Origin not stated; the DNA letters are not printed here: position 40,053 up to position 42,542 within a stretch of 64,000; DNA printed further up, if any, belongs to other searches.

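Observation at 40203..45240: Unusual helicase-nuclease: fused AddB-like plus UvrD-like tandem helicase with a separate, translationally coupled Cas4/AddB-type Fe-S nuclease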

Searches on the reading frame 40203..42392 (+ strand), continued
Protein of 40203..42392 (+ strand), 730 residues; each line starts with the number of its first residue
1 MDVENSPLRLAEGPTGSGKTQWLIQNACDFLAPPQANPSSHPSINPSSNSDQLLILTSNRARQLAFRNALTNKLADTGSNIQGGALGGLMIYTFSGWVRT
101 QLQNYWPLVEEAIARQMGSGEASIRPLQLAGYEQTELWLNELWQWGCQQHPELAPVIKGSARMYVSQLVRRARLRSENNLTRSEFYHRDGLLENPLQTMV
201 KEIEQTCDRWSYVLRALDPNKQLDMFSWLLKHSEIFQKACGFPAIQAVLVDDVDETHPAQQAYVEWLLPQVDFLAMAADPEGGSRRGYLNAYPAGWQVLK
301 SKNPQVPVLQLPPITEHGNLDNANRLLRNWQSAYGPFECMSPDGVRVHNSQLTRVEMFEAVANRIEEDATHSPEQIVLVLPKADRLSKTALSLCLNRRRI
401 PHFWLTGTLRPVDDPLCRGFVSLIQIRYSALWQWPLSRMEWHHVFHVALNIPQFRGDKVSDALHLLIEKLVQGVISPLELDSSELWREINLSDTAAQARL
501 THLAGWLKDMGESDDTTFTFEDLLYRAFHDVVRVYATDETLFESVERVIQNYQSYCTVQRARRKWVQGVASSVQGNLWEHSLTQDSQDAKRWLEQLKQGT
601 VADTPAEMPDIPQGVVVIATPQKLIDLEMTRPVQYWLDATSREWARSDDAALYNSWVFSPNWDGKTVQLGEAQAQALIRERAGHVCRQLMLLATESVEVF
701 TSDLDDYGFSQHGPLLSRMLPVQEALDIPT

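Call 47: list_cluster_members(proteins=[P0248, P0249, P0250, P0253, P0256, P0258, P0264, P0282, P0309, P0233])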
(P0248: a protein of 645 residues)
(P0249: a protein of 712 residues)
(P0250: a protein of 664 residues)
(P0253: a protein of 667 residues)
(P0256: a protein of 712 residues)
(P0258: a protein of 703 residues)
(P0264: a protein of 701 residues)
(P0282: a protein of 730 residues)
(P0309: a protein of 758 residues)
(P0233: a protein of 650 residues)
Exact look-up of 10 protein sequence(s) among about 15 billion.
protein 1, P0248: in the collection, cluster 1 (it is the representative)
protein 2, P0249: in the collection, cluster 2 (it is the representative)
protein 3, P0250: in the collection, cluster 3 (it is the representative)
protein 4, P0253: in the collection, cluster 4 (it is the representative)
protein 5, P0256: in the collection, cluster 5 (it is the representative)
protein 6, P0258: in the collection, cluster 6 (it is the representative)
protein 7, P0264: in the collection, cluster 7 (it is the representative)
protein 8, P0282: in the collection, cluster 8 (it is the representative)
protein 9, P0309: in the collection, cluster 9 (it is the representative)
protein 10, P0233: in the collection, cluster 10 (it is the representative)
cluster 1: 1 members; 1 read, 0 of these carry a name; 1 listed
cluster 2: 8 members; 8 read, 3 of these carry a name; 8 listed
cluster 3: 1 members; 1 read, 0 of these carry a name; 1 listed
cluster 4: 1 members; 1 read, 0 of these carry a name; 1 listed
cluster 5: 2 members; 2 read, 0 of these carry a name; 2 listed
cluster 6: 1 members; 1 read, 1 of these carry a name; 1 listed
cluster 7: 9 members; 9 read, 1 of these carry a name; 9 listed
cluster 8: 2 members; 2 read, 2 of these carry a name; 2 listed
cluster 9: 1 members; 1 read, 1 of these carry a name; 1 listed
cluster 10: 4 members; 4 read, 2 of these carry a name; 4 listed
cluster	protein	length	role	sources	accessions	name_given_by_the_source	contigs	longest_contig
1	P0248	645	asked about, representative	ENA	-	-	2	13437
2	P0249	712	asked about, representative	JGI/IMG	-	hypothetical protein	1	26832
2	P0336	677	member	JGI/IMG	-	hypothetical protein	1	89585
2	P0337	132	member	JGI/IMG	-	hypothetical protein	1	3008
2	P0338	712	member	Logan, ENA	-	-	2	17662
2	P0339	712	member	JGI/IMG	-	-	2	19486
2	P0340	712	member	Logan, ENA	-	-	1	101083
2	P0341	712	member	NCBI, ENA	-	-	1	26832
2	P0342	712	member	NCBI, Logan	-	-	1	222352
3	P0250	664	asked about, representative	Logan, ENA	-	-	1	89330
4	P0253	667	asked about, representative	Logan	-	-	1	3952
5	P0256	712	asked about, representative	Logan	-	-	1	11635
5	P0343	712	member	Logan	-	-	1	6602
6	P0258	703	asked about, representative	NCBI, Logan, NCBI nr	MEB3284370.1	MAG: hypothetical protein VKN33_03685 [Candidatus Sericytochromatia bacterium] | hypothetical protein [Candidatus Sericytochromatia bacterium]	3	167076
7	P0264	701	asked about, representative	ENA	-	-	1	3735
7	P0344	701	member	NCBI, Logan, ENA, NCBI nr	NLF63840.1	MAG: ATP-dependent helicase [Chloroflexi bacterium] | ATP-dependent helicase [Chloroflexota bacterium]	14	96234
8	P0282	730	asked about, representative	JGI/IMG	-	hypothetical protein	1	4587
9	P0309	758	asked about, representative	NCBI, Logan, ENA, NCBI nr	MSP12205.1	MAG: hypothetical protein EXR62_04515 [Chloroflexi bacterium] | hypothetical protein [Chloroflexota bacterium]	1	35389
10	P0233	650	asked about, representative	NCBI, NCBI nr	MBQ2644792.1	hypothetical protein IJG14_04370, partial [bacterium] | hypothetical protein [bacterium]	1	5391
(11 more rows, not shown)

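Call 48: find_encoding_contigs(protein=P0258, flank=7000, max_places=1)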
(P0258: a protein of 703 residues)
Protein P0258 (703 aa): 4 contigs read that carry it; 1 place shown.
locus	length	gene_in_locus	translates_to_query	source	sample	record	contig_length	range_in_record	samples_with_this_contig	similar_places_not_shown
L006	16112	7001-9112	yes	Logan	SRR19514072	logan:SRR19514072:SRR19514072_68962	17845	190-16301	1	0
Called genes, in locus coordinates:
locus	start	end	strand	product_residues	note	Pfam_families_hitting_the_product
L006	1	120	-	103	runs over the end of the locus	?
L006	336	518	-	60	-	PF12728:HTH_17, PF13411:MerR_1 (weak)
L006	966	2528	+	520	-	PF00239:Resolvase, PF07508:Recombinase, PF13408:Zn_ribbon_recom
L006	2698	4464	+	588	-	PF01368:DHH, PF02272:DHHA1, PF17768:RecJ_OB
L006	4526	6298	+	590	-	PF00756:Esterase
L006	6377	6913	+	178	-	-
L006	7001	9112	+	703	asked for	-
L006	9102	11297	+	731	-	PF00580:UvrD-helicase, PF13245:AAA_19, PF13604:AAA_30 (faint), PF13361:UvrD_C, PF13538:UvrD_C_2 (faint)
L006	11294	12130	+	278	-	PF12705:PDDEXK_1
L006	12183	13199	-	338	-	PF08238:Sel1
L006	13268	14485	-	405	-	PF05977:MFS_3, PF07690:MFS_1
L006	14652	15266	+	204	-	-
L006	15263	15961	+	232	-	-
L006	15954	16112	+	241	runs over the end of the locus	PF10677:DUF2490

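Call 49: find_encoding_contigs(protein=P0344, flank=7000, max_places=1)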
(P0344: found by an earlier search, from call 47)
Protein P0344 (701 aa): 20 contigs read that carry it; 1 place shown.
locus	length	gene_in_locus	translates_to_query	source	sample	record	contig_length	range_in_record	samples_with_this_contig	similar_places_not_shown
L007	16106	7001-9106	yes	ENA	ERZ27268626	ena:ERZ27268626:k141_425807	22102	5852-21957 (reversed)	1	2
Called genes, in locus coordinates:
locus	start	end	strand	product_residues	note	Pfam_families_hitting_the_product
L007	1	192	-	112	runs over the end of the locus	?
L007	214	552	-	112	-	-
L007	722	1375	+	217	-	PF00072:Response_reg, PF08281:Sigma70_r4_2 (weak), PF00196:GerE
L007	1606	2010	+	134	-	PF00072:Response_reg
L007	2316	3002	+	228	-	PF00072:Response_reg, PF00196:GerE, PF04545:Sigma70_r4 (weak), PF08281:Sigma70_r4_2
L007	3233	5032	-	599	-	PF16697:Yop-YscD_cpl (weak), PF00498:FHA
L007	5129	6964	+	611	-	PF00498:FHA, PF16697:Yop-YscD_cpl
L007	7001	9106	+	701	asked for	PF00580:UvrD-helicase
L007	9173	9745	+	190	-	-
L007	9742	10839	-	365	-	-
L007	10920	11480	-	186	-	PF02482:Ribosomal_S30AE, PF16321:Ribosom_S30AE_C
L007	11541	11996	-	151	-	PF00156:Pribosyltran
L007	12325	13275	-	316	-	PF00482:T2SSF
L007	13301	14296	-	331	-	PF00482:T2SSF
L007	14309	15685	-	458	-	PF00437:T2SSE, PF27713:UCP018868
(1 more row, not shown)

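Call 50: find_encoding_contigs(protein=P0342, flank=7000, max_places=1)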
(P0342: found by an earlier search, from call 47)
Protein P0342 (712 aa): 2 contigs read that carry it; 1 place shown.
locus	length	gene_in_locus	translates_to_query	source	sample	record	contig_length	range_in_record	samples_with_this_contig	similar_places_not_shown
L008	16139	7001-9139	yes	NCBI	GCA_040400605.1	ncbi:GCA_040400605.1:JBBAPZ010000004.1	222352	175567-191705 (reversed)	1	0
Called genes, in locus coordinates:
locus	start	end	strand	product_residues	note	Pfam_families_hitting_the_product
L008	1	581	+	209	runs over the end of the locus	PF06835:LptC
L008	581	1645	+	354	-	PF06835:LptC (faint), PF03968:LptD_N (weak), PF13100:OstA_2 (faint)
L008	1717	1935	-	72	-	-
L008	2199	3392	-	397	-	PF02163:Peptidase_M50, PF00571:CBS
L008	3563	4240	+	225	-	-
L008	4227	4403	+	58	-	-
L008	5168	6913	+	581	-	PF01368:DHH, PF02272:DHHA1, PF17768:RecJ_OB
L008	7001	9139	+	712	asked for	PF00580:UvrD-helicase (weak)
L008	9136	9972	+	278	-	PF12705:PDDEXK_1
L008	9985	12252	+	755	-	PF00580:UvrD-helicase, PF13245:AAA_19, PF13604:AAA_30 (faint), PF13361:UvrD_C, PF13538:UvrD_C_2 (faint)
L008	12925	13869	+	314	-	PF00294:PfkB, PF08543:Phos_pyr_kin (weak)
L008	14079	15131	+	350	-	PF04055:Radical_SAM, PF06969:HemN_C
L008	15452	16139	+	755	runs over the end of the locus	PF14742:GDE_N_bis, PF06202:GDE_C (weak), PF22422:MGH1-like_GH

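Call 51: find_encoding_contigs(protein=P0250, flank=7000, max_places=1)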
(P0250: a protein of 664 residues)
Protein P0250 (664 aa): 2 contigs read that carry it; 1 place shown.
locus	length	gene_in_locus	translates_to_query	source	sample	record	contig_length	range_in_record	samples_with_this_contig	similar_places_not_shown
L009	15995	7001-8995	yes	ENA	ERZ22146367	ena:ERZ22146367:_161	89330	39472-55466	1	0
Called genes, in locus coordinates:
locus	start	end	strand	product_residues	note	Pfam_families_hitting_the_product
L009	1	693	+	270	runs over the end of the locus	PF14343:PrcB_C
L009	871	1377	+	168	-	-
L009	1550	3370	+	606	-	PF20695:UbiD_N, PF01977:UbiD, PF20696:UbiD_C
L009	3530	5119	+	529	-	PF00672:HAMP, PF00015:MCPsignal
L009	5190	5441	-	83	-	PF07561:DUF1540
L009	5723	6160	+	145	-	PF18765:Polbeta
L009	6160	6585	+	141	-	PF01934:HepT-like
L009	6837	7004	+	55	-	-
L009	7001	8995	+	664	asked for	PF00580:UvrD-helicase (weak)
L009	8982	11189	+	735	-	PF00580:UvrD-helicase, PF13245:AAA_19, PF13361:UvrD_C, PF13538:UvrD_C_2 (faint)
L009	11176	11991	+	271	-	PF12705:PDDEXK_1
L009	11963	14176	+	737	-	PF01368:DHH, PF02272:DHHA1, PF17768:RecJ_OB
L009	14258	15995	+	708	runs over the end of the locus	PF09826:Beta_propel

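Call 52: find_encoding_contigs(protein=P0309, flank=7000, max_places=1)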
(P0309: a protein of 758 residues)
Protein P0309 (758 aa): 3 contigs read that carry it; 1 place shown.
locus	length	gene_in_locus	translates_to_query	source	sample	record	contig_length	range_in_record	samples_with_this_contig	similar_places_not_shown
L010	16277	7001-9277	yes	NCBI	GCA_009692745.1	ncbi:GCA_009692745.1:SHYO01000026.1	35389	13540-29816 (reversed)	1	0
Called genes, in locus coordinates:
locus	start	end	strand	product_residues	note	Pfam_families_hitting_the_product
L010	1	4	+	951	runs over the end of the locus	PF09586:YfhO (faint)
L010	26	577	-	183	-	-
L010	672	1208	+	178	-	PF04079:SMC_ScpB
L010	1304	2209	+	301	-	PF01479:S4, PF00849:PseudoU_synth_2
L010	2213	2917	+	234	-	PF02224:Cytidylate_kin, PF13189:Cytidylate_kin2 (weak)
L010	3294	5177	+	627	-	PF13522:GATase_6, PF13537:GATase_7, PF01380:SIS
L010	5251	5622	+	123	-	PF01219:DAGK_prokar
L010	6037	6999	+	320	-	PF01544:CorA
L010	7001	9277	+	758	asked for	PF00580:UvrD-helicase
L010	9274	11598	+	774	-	PF00580:UvrD-helicase, PF13086:AAA_11 (weak), PF13245:AAA_19, PF13361:UvrD_C, PF13538:UvrD_C_2 (faint)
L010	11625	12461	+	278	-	PF12705:PDDEXK_1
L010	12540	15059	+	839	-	PF01368:DHH, PF02272:DHHA1, PF17768:RecJ_OB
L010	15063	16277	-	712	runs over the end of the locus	PF13231:PMT_2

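Call 64: find_related_loci(query=A3, collection=genome_contigs, flank=9000)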
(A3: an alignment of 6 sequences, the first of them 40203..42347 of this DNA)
Query A3 (715 aa) in genome_contigs; peptide patterns used: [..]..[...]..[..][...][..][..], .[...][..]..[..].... (x = any residue, [..] = any of these).
53 stretches matched a pattern; 27 encode a relative of the query (tblastn E <= 1e-3); 27 distinct loci.
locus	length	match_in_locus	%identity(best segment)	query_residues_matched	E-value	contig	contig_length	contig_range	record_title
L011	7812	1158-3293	89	1-715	0e+0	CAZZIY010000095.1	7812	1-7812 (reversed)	MAG TPA_asm: uncultured Vampirovibrionales bacterium isolate SRP124364_co1_423 genome assembly, contig: NODE_11422_lengt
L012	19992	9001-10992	38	11-715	6e-126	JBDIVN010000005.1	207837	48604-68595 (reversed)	MAG: Vampirovibrionales bacterium isolate Bin_14 NODE_45_length_207837_cov_9.029922, whole genome shotgun sequence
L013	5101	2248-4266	39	12-715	4e-124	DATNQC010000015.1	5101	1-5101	MAG TPA_asm: Oculatellaceae cyanobacterium isolate SMAG_U16497 k141_558496, whole genome shotgun sequence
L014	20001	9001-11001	39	12-715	9e-123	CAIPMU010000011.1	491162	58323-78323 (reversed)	MAG: Vampirovibrio chlorellavorus isolate Umea1_bin-2013 genome assembly, contig: bin-2013:11/20, whole genome shotgun s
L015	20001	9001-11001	39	11-715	6e-121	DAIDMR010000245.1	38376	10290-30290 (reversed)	MAG TPA_asm: Vampirovibrio sp. isolate clean456 k141_346543, whole genome shotgun sequence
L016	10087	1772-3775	39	12-715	2e-120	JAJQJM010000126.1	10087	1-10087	MAG: Vampirovibrio sp. isolate C_No_T20_B_bin.46 scaffold_5672, whole genome shotgun sequence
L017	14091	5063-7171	35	12-715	1e-119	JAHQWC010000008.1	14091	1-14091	MAG: Vampirovibrio sp. isolate MAG.114 Posi_114-P3926, whole genome shotgun sequence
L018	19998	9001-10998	39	12-715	2e-119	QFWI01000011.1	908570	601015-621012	MAG: Vampirovibrio chlorellavorus isolate Vc_AZ_2 Contig11, whole genome shotgun sequence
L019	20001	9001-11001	38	11-715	7e-119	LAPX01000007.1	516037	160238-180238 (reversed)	Vampirovibrio chlorellavorus isolate NCIMB 11383 contig_7, whole genome shotgun sequence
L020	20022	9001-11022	37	7-715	2e-117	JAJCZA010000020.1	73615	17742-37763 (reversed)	MAG: Vampirovibrionales bacterium isolate OFTM381 OFTM381_19, whole genome shotgun sequence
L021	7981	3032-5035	38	12-715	3e-117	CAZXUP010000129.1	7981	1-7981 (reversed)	MAG TPA_asm: uncultured Vampirovibrionales bacterium isolate SRP344714_co2_442 genome assembly, contig: NODE_24007_lengt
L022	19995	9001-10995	38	12-715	6e-115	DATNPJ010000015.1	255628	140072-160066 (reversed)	MAG TPA_asm: Coleofasciculaceae cyanobacterium isolate SMAG_U16478 k141_1655530, whole genome shotgun sequence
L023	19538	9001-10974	35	12-713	6e-108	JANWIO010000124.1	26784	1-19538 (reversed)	MAG: Vampirovibrionales bacterium isolate CRAIB_MAG43 c_000000093504, whole genome shotgun sequence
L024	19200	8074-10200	36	12-715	4e-104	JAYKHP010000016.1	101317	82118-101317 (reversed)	MAG: Vampirovibrionales bacterium isolate 227732 NODE_20464077, whole genome shotgun sequence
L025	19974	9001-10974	33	12-713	1e-103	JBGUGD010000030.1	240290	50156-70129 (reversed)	MAG: Vampirovibrionaceae bacterium NZW_1234 k127_10946433, whole genome shotgun sequence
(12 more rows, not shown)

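Call 66: list_cluster_members(proteins=[P0254, P0257, P0259, P0260, P0261, P0265, P0270, P0290, P0311, P0331])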
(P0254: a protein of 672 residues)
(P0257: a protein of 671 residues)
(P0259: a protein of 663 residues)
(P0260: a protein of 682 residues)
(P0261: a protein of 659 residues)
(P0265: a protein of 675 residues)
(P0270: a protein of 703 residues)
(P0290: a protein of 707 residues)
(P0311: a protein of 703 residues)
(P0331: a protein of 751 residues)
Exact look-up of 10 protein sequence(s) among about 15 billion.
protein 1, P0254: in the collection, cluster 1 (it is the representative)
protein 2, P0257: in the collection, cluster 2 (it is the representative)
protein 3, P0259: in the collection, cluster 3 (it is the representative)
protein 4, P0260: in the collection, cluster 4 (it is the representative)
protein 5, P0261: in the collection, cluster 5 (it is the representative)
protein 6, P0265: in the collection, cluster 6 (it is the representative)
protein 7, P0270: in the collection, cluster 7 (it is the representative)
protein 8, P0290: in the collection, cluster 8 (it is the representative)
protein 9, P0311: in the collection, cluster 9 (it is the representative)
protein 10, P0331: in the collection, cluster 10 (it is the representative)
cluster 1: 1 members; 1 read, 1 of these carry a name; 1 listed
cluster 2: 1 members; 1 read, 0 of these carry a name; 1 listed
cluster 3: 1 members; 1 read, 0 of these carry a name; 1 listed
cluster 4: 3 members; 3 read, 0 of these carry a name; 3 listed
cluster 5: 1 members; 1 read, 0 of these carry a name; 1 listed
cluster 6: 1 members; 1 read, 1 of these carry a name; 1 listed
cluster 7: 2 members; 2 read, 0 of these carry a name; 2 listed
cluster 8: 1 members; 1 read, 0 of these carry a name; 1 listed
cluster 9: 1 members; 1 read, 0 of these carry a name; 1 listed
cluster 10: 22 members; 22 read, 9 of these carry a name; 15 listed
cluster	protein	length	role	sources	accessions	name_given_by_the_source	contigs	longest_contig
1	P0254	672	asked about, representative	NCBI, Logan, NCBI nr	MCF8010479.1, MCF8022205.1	MAG: hypothetical protein K9L17_05900 [Clostridiales bacterium] | hypothetical protein [Clostridiales bacterium]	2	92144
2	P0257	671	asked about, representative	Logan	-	-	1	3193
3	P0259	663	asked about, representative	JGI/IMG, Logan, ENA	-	-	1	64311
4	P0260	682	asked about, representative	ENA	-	-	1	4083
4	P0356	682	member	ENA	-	-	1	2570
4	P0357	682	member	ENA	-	-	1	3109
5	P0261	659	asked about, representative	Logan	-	-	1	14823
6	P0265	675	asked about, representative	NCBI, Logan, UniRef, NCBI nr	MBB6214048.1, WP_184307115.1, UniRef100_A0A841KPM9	hypothetical protein HNQ80_000117 [Anaerosolibacter carboniphilus] | UvrD-like helicase ATP-binding domain-containing protein n=1 Tax=Anaerosolibacter ... | UvrD-helicase domain-containing protein [Anaerosolibacter carboniphilus]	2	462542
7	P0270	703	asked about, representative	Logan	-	-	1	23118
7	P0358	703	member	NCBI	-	-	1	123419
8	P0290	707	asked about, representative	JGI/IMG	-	-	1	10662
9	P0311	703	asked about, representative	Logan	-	-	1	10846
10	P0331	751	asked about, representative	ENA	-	-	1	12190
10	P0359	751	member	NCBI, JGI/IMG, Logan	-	hypothetical protein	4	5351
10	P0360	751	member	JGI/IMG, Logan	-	hypothetical protein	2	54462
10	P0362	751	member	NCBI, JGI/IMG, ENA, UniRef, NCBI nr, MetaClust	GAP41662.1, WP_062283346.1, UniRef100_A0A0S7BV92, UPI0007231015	hypothetical protein [Flexilinea flocculi] | hypothetical protein | DNA helicase n=1 Tax=Flexilinea flocculi TaxID=1678840 RepID=A0A0S7BV92_9CHLR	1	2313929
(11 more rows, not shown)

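Call 70: find_encoding_contigs(protein=P0265, flank=8000, max_places=1)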
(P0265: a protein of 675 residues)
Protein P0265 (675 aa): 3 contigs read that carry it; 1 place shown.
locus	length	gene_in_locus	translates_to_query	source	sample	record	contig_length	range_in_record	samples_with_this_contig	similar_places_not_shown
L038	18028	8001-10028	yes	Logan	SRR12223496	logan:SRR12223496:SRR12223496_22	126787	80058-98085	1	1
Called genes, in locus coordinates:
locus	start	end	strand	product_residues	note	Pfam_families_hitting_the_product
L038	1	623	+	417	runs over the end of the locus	PF05977:MFS_3, PF07690:MFS_1, PF12832:MFS_1_like, PF07690:MFS_1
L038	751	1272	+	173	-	PF01965:DJ-1_PfpI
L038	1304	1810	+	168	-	-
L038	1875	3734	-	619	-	PF01926:MMR_HSR1, PF02421:FeoB_N, PF07670:Gate, PF07664:FeoB_C, PF07670:Gate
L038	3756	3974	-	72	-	PF04023:FeoA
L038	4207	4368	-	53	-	-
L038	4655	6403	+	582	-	PF00989:PAS (weak), PF13426:PAS_9, PF00989:PAS, PF13188:PAS_8, PF00158:Sigma54_activat, PF14532:Sigma54_activ_2, PF25601:AAA_lid_14, PF02954:HTH_8, +6 more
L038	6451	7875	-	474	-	-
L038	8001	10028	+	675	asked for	PF00580:UvrD-helicase (weak)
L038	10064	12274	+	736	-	PF00580:UvrD-helicase, PF13245:AAA_19, PF13361:UvrD_C, PF13538:UvrD_C_2 (faint)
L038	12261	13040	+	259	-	PF12705:PDDEXK_1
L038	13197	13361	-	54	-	-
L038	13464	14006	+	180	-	PF10263:SprT-like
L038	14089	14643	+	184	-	PF02915:Rubrerythrin, PF21349:RUBY_RBDX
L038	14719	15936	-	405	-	PF00152:tRNA-synt_2 (faint), PF13393:tRNA-synt_His, PF00587:tRNA-synt_2b (weak)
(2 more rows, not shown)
